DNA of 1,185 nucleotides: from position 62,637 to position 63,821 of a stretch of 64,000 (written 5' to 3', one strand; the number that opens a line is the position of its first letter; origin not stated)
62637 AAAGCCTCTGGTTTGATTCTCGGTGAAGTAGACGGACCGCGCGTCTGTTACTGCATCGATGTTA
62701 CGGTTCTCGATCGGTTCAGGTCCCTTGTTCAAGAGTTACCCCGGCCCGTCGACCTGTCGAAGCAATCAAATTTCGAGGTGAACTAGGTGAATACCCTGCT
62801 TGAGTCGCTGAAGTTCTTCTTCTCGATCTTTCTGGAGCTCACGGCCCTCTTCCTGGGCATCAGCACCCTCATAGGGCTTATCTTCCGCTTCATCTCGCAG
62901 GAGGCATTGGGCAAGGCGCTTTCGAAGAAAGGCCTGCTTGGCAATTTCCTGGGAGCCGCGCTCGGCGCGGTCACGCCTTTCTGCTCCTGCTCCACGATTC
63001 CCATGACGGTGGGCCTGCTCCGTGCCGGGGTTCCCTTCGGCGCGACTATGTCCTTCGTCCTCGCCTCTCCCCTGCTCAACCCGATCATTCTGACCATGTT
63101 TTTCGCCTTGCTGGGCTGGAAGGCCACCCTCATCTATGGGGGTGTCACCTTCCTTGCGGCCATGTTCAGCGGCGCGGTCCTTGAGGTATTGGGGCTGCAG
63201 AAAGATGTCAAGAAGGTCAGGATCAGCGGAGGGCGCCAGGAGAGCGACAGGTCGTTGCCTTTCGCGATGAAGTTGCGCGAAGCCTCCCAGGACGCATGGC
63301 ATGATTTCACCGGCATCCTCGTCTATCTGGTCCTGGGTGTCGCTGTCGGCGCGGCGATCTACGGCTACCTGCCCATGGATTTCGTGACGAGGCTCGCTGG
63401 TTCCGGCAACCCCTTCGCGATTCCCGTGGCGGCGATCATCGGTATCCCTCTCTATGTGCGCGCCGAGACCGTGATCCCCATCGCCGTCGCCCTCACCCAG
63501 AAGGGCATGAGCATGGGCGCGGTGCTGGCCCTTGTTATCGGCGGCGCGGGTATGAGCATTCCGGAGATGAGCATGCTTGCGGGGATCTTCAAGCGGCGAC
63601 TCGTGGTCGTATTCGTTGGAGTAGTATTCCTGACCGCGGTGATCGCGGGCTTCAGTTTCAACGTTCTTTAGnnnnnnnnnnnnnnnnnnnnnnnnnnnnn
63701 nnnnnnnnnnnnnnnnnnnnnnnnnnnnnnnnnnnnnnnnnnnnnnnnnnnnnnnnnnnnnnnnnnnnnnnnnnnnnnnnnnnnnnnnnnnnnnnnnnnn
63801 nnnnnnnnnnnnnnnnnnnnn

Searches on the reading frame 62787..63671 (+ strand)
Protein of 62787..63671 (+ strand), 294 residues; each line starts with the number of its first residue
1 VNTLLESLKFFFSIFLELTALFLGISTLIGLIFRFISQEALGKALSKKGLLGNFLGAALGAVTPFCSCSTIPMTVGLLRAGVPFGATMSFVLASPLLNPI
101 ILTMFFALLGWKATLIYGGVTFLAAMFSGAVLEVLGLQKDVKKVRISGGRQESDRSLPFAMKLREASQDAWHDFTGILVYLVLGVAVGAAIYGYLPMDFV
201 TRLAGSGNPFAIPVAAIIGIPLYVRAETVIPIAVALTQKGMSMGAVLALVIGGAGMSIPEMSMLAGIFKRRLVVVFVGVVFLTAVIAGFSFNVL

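Call 8: search_protein_families(library=pfam, proteins=[window:62787-63671:+])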
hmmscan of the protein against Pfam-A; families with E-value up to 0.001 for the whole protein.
window:62787-63671:+ (294 aa): 1 family
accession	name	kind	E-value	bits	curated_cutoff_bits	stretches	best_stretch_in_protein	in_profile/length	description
PF03773.19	ArsP_1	-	5.3e-58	196.9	32.3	1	6-292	4-293/294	Predicted permease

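Call 9: find_encoding_contigs(protein=window:62787-63671:+, flank=10000, max_places=6)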
Protein window:62787-63671:+ (294 aa): 6 contigs read that carry it; 4 places shown.
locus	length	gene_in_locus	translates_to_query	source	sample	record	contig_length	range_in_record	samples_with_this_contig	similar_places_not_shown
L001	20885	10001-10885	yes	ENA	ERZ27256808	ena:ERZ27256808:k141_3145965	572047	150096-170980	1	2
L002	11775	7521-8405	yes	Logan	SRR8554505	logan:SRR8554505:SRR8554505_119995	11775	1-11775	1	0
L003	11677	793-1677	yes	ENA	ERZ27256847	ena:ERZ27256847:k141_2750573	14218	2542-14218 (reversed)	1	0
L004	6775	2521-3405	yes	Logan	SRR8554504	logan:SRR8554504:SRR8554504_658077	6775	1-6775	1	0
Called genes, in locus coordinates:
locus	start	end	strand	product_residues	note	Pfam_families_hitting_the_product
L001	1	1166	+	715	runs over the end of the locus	PF00521:DNA_topoisoIV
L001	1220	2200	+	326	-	PF19641:DUF6144 (weak)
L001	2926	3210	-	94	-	PF12840:HTH_20, PF01022:HTH_5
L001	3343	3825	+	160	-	-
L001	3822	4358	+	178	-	PF03773:ArsP_1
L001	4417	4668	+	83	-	PF13192:Thioredoxin_3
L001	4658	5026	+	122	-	PF08859:DGC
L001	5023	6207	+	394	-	PF03773:ArsP_1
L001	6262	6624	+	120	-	PF02627:CMD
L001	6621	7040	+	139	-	PF00085:Thioredoxin, PF13098:Thioredoxin_2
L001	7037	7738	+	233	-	PF02683:DsbD_TM, PF13386:DsbD_2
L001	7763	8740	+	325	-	PF01545:Cation_efflux, PF16916:ZT_dimer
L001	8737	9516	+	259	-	PF01925:TauE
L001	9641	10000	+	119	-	PF12840:HTH_20, PF01022:HTH_5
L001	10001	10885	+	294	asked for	PF03773:ArsP_1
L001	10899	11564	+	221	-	PF10865:DUF2703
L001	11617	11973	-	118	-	PF12840:HTH_20, PF01022:HTH_5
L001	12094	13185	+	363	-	PF13593:SBF_like (weak), PF01758:SBF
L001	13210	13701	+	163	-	PF00581:Rhodanese (weak)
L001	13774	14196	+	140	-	PF01451:LMWPc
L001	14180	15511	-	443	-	PF13657:Couple_hipA, PF07804:HipA_C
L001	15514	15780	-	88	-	PF01381:HTH_3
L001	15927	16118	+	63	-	-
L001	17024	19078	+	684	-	PF13424:TPR_12 (faint), PF00515:TPR_1 (faint), PF07719:TPR_2 (faint), PF13428:TPR_14 (faint), PF13432:TPR_16 (weak)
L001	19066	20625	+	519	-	PF13205:Big_5 (weak)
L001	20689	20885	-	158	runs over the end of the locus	-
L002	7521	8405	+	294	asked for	PF03773:ArsP_1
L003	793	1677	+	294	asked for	PF03773:ArsP_1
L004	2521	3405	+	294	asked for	PF03773:ArsP_1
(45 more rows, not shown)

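Call 59: find_homologous_proteins(query=L001:17024-19078:+, max_evalue=1e-50)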
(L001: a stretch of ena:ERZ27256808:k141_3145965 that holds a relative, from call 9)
Query L001:17024-19078:+ (684 aa): 1982 proteins with E <= 1e-50 among 8000 candidates; the best 120 are listed.
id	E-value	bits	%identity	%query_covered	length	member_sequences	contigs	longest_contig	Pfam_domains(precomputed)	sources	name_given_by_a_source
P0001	0.0e+0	1505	100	100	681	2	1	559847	PF00515.35,PF13424.13,PF13432.13,PF13428.13,PF07719.24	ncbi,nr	ncbi:MAG TPA: hypothetical protein VMX33_00810 [bacterium]|nr:hypothetical protein [bacterium]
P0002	0.0e+0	1356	87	100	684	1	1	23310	PF13424.13,PF13432.13,PF13428.13,PF07719.24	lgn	-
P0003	0.0e+0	1326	85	100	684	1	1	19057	PF00515.35,PF13424.13,PF13432.13,PF13428.13,PF07719.24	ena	-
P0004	0.0e+0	1313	87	96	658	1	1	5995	PF00515.35,PF13424.13,PF13432.13,PF13428.13,PF07719.24,PF01841.26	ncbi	-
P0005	0.0e+0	1263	80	100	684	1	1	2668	PF14559.13,PF00515.35,PF13424.13,PF13432.13,PF13428.13,PF07719.24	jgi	jgi:hypothetical protein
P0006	0.0e+0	1252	79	100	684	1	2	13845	PF00515.35,PF13424.13,PF13432.13,PF13428.13,PF07719.24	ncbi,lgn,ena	-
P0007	0.0e+0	1178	74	100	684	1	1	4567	PF00515.35,PF13424.13,PF13432.13,PF13428.13,PF07719.24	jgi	jgi:tetratricopeptide (TPR) repeat protein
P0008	0.0e+0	1117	71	99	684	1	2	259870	PF13432.13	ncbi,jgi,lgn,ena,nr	ncbi:MAG: hypothetical protein CVV47_10395 [Spirochaetae bacterium HGW-Spirochaetae-3]|jgi:tetratric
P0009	0.0e+0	1109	70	100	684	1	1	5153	PF14559.13,PF00515.35,PF13424.13,PF13432.13,PF07719.24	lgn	-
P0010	0.0e+0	1106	69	100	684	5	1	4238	PF14559.13,PF00515.35,PF13424.13,PF13432.13,PF13428.13,PF07719.24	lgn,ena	-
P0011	0.0e+0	1075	70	97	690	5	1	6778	PF07719.24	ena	-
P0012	0.0e+0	1070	69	97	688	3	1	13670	PF13432.13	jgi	-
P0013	3.3e-288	976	63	99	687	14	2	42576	PF13424.13,PF13432.13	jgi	jgi:hypothetical protein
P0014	9.6e-286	967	62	99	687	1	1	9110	PF00515.35,PF13424.13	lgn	-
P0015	2.3e-284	963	64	97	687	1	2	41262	PF14559.13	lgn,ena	-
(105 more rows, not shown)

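Call 60: find_encoding_contigs(protein=P0001, flank=10000, max_places=10)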
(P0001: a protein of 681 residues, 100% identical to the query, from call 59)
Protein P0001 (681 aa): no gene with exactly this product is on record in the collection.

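Call 61: find_encoding_contigs(protein=P0002, flank=10000, max_places=4)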
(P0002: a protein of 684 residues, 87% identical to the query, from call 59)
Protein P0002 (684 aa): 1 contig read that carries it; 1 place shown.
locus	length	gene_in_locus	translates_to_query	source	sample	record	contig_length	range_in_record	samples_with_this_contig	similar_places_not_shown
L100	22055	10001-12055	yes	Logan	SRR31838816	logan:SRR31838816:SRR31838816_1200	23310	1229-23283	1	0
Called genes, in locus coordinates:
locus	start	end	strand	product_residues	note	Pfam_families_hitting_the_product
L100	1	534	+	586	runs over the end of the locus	?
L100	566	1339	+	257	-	PF00106:adh_short, PF23441:SDR, PF13561:adh_short_C2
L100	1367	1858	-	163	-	PF00174:Oxidored_molyb (weak)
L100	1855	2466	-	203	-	PF03551:PadR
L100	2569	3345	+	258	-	PF01547:SBP_bac_1, PF13531:SBP_bac_11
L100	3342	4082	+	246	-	PF00528:BPD_transp_1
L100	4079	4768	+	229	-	PF00005:ABC_tran, PF02463:SMC_N (faint), PF13555:AAA_29 (faint), PF13304:AAA_21 (faint)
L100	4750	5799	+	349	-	PF02625:XdhC_CoxI, PF13478:XdhC_C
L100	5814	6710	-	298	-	PF01297:ZnuA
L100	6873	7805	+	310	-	PF03824:NicO (weak)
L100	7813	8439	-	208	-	PF21537:DUF1980_C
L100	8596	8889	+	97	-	PF03729:DUF308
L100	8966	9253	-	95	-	-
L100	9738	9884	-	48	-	-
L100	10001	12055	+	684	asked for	PF13424:TPR_12 (faint), PF07719:TPR_2 (faint), PF13428:TPR_14 (faint), PF13432:TPR_16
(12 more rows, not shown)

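Call 62: find_encoding_contigs(protein=P0003, flank=10000, max_places=4)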
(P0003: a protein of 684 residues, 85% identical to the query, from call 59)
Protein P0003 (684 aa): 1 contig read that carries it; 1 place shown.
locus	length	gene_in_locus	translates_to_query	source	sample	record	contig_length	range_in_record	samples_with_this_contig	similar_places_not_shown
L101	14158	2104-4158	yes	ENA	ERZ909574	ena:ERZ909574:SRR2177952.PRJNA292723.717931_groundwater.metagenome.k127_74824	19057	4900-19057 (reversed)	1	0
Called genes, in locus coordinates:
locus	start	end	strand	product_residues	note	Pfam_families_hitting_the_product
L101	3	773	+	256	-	?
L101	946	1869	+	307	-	PF14378:PAP2_3, PF01569:PAP2 (weak)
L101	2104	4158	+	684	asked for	PF13424:TPR_12 (faint), PF00515:TPR_1 (faint), PF07719:TPR_2 (faint), PF13428:TPR_14 (faint), PF13432:TPR_16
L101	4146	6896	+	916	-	PF19077:Big_13 (faint)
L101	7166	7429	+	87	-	PF22513:FitA-like_RHH (weak)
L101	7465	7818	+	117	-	PF01850:PIN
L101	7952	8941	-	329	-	PF11008:DUF2846 (faint), PF13620:CarboxypepD_reg (faint), PF07550:Shr-like_HID (faint), PF08308:PEGA, PF20608:Phage_tube_C (faint)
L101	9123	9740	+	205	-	-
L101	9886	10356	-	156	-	PF00583:Acetyltransf_1, PF13420:Acetyltransf_4 (weak), PF13508:Acetyltransf_7 (weak)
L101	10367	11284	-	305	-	PF01145:Band_7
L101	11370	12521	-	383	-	PF01408:GFO_IDH_MocA (faint), PF02894:GFO_IDH_MocA_C, PF22725:GFO_IDH_MocA_C3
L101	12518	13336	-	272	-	PF01261:AP_endonuc_2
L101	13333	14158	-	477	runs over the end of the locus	-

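Call 64: list_cluster_members(proteins=[P0001, L001:17024-19078:+])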
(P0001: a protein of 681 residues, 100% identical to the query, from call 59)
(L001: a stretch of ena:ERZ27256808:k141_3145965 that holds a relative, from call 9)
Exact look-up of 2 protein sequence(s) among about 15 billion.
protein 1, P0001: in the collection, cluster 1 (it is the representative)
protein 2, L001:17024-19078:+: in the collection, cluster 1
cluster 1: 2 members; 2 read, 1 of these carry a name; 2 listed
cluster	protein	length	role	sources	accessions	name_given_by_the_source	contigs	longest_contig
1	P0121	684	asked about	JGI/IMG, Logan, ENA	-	-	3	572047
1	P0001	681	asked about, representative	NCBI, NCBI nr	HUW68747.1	MAG TPA: hypothetical protein VMX33_00810 [bacterium] | hypothetical protein [bacterium]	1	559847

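Call 65: find_encoding_contigs(protein=P0121, flank=10000, max_places=10)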
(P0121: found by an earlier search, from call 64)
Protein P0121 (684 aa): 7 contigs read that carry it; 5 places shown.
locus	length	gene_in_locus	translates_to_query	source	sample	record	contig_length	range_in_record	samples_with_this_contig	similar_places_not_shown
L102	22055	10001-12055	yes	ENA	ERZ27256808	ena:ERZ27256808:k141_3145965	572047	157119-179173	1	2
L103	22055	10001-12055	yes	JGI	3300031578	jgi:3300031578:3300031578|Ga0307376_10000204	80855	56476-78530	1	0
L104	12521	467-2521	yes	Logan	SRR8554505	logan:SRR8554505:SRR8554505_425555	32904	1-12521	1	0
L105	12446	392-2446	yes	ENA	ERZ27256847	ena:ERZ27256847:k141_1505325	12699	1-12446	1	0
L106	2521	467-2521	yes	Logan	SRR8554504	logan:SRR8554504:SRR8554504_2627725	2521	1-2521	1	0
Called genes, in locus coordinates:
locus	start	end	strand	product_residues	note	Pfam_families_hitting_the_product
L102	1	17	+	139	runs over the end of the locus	PF00085:Thioredoxin, PF13098:Thioredoxin_2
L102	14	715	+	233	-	PF02683:DsbD_TM, PF13386:DsbD_2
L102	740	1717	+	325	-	PF01545:Cation_efflux, PF16916:ZT_dimer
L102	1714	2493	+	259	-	PF01925:TauE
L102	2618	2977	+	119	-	PF12840:HTH_20, PF01022:HTH_5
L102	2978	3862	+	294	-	PF03773:ArsP_1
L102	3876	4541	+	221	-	PF10865:DUF2703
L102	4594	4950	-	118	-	PF12840:HTH_20, PF01022:HTH_5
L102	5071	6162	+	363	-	PF13593:SBF_like (weak), PF01758:SBF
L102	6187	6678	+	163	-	PF00581:Rhodanese (weak)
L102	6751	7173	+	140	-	PF01451:LMWPc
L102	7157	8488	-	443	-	PF13657:Couple_hipA, PF07804:HipA_C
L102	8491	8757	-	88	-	PF01381:HTH_3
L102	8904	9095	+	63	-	-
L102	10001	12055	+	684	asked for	PF13424:TPR_12 (faint), PF00515:TPR_1 (faint), PF07719:TPR_2 (faint), PF13428:TPR_14 (faint), PF13432:TPR_16 (weak)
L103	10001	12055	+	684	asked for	PF13424:TPR_12 (faint), PF00515:TPR_1 (faint), PF07719:TPR_2 (faint), PF13428:TPR_14 (faint), PF13432:TPR_16 (weak)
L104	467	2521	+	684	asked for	PF13424:TPR_12 (faint), PF00515:TPR_1 (faint), PF07719:TPR_2 (faint), PF13428:TPR_14 (faint), PF13432:TPR_16 (weak)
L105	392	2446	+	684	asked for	PF13424:TPR_12 (faint), PF00515:TPR_1 (faint), PF07719:TPR_2 (faint), PF13428:TPR_14 (faint), PF13432:TPR_16 (weak)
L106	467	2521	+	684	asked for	PF13424:TPR_12 (faint), PF00515:TPR_1 (faint), PF07719:TPR_2 (faint), PF13428:TPR_14 (faint), PF13432:TPR_16 (weak)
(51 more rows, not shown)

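Call 77: search_protein_families(library=phrogs, proteins=[L001:15927-16118:+], max_evalue=0.001)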
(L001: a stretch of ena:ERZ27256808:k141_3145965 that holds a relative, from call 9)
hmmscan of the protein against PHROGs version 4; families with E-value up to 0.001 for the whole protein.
L001:15927-16118:+ (63 aa): 0 families
